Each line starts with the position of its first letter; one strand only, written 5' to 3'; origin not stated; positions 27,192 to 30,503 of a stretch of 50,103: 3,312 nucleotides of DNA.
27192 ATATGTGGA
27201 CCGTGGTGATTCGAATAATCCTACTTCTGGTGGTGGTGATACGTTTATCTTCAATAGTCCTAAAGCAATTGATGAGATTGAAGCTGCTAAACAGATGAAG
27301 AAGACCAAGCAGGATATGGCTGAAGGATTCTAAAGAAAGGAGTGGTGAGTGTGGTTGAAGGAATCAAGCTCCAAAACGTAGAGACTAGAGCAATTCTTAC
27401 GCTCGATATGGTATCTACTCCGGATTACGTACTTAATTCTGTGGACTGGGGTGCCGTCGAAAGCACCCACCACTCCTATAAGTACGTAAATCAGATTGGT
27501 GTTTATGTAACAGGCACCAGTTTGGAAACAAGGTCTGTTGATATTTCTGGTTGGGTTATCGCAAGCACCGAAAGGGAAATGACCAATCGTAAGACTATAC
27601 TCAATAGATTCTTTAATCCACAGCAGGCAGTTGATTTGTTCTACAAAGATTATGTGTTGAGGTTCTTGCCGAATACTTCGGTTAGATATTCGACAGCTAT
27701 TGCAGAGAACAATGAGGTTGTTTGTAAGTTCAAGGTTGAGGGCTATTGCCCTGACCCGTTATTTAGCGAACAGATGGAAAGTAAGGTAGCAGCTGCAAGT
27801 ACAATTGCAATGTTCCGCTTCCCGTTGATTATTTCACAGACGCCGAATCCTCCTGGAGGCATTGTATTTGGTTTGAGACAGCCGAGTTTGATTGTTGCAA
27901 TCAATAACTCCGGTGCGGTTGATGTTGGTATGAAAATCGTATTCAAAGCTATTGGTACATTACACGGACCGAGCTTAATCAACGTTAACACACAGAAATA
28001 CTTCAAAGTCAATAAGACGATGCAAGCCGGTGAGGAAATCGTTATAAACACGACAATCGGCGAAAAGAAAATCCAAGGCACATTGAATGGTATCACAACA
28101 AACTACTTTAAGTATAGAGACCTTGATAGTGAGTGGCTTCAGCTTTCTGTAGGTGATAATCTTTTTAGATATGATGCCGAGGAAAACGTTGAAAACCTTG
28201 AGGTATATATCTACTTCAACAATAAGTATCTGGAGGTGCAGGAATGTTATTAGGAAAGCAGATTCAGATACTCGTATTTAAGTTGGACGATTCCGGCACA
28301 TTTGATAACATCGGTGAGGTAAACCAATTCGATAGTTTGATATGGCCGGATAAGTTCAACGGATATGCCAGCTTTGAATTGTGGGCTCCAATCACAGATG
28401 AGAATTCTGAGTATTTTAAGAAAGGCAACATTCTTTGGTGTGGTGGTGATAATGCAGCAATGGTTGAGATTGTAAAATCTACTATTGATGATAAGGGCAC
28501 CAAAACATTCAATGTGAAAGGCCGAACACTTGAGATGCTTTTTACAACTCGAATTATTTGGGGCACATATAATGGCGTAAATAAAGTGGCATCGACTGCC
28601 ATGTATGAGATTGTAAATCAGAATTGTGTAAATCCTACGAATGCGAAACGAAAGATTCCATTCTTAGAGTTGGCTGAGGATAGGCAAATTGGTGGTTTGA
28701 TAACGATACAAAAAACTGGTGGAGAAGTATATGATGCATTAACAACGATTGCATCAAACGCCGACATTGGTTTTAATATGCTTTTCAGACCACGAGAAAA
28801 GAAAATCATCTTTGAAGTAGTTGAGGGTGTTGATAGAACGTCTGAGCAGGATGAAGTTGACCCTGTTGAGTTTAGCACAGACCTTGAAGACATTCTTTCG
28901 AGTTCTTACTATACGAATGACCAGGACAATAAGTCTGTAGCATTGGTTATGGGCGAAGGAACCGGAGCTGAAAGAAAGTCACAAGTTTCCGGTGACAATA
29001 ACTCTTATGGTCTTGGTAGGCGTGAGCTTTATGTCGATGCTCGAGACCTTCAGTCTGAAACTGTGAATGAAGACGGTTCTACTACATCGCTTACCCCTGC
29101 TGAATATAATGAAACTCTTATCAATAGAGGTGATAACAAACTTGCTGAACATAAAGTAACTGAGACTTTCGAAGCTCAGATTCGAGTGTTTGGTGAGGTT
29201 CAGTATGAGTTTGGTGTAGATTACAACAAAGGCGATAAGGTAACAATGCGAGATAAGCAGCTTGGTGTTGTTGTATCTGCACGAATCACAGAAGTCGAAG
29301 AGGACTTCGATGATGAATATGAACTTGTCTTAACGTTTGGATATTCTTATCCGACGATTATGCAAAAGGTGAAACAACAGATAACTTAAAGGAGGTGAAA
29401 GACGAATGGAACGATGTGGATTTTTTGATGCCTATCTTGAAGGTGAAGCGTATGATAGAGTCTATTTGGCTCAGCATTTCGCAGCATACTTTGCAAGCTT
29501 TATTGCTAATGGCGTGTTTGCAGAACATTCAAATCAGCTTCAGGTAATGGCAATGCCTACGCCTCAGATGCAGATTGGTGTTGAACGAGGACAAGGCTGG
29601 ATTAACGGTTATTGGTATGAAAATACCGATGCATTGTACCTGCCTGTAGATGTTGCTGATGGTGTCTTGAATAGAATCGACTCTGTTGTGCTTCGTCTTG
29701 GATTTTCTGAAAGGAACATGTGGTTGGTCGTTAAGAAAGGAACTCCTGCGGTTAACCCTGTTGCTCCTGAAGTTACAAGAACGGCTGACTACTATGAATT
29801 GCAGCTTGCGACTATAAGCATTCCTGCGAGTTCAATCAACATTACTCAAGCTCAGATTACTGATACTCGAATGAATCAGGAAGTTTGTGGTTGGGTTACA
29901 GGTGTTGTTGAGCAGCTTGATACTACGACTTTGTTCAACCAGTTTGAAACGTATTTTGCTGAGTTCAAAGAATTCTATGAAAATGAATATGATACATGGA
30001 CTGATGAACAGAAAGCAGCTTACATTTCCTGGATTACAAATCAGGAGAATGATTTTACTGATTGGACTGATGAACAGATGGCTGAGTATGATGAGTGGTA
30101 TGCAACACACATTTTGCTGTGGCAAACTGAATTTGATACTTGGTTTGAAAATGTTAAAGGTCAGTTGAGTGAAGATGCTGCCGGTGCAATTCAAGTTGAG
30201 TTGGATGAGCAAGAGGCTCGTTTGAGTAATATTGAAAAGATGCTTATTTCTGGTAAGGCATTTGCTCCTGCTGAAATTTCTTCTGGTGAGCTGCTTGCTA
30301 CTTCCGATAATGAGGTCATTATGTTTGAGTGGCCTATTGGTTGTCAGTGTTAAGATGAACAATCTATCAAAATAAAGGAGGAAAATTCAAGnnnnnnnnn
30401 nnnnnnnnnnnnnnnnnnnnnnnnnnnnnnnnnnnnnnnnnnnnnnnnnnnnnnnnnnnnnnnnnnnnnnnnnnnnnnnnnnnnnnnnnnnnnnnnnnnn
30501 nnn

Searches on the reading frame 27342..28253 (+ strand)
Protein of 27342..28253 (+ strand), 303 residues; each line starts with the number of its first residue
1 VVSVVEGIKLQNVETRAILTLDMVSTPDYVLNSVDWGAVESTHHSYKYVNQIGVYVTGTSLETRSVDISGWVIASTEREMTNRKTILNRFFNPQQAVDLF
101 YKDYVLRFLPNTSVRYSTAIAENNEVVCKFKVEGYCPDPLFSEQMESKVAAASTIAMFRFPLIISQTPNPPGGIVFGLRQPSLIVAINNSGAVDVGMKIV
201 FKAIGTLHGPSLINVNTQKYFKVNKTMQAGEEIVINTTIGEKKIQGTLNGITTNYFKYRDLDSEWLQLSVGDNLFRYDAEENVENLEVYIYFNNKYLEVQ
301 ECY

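Call 55: search_protein_families(library=phrogs, max_evalue=0.001, proteins=[window:27342-28253:+])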
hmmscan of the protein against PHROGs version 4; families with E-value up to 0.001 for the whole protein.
window:27342-28253:+ (303 aa): 3 families
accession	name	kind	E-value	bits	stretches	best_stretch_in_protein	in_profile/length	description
phrog_36410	-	unknown function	1.8e-42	145.4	1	177-299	2-125/125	-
phrog_33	-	tail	8e-19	69.1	1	44-298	70-279/651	distal tail protein Dit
phrog_5577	-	tail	2.7e-06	28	1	53-279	60-278/295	minor tail protein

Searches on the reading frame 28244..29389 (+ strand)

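Call 55: search_protein_families(library=phrogs, max_evalue=0.001, proteins=[window:28244-29389:+])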
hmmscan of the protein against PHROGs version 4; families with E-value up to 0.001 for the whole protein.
window:28244-29389:+ (381 aa): 2 families
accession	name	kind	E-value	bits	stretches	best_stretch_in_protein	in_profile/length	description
phrog_538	-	tail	9.3e-95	319.6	1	14-380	34-388/684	minor tail protein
phrog_33036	-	unknown function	5.4e-18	66.4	1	284-380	24-119/120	-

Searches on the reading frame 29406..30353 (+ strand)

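Call 55: search_protein_families(library=phrogs, max_evalue=0.001, proteins=[window:29406-30353:+])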
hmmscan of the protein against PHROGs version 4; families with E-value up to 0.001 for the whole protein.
window:29406-30353:+ (315 aa): 11 families
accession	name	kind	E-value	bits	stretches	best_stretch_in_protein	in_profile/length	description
phrog_1220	-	head and packaging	7e-93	313.8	1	1-278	7-251/574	head protein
phrog_27282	-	unknown function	1.5e-59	203.1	1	1-205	2-202/445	-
phrog_35103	-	unknown function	7.5e-57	194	1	16-262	12-246/916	-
phrog_9534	-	head and packaging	1.2e-55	190.3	1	1-212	1-203/303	head protein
phrog_5339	-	head and packaging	1e-43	150.6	1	3-204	7-201/633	virion structural protein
phrog_18805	-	unknown function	4.9e-24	86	1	6-191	3-188/457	-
phrog_17342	-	unknown function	9.3e-15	55.7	1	30-159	26-161/326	-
phrog_13571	-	head and packaging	9.9e-09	35.9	1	40-154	31-148/356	virion structural protein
phrog_3398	-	head and packaging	1.4e-07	32.2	1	70-155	79-166/359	virion structural protein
phrog_25620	-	tail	0.00071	20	0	253-309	283-342/348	tail collar fiber protein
phrog_20556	-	tail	0.0008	19.5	0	31-155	26-139/528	baseplate protein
